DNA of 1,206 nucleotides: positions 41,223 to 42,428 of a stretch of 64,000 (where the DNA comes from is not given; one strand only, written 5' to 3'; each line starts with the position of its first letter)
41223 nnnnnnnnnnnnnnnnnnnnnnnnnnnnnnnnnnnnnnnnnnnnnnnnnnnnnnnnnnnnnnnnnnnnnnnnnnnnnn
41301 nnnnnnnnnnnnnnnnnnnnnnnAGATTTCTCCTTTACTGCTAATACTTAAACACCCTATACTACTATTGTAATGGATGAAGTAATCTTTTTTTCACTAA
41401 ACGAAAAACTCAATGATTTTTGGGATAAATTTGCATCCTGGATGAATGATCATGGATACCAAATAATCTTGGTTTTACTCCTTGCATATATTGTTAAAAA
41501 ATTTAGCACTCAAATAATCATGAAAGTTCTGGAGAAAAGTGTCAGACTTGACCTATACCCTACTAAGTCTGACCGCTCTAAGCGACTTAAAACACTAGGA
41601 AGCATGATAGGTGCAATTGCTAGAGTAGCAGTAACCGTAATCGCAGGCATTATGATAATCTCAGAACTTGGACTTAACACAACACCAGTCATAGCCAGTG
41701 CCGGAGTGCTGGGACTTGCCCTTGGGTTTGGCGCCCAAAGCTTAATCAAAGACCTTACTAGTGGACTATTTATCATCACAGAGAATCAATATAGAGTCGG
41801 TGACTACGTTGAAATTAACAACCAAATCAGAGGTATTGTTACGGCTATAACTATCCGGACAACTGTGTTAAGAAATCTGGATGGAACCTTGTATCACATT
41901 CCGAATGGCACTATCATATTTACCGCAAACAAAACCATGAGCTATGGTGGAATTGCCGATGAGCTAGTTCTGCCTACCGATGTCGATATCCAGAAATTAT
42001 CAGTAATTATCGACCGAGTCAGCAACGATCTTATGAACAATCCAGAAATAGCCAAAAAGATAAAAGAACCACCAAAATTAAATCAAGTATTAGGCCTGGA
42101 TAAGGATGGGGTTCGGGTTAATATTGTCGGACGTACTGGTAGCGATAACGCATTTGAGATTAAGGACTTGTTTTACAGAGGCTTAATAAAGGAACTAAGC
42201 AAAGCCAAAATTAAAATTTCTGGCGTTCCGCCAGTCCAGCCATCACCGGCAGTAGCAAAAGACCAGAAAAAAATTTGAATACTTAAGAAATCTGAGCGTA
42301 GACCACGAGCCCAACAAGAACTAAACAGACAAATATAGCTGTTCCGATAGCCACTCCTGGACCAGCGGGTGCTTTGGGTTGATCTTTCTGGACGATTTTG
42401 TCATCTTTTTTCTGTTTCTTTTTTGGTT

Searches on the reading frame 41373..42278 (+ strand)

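Call 34: search_protein_families(library=pfam, proteins=[window:41373-42278:+], max_evalue=0.001)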
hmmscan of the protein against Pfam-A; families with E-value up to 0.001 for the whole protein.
window:41373-42278:+ (301 aa): 3 families
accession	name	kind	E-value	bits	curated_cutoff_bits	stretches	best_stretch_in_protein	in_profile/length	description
PF00924.24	MS_channel_2nd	-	7.2e-17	61.7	20.2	1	124-184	2-63/68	Mechanosensitive ion channel, beta-domain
PF21088.3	MS_channel_1st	-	1.4e-10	41.4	23.1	1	82-122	2-42/42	Mechanosensitive ion channel, transmembrane helices 2/3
PF21082.3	MS_channel_3rd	-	0.00013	22.7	21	1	200-282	7-88/88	Mechanosensitive ion channel MscS, C-terminal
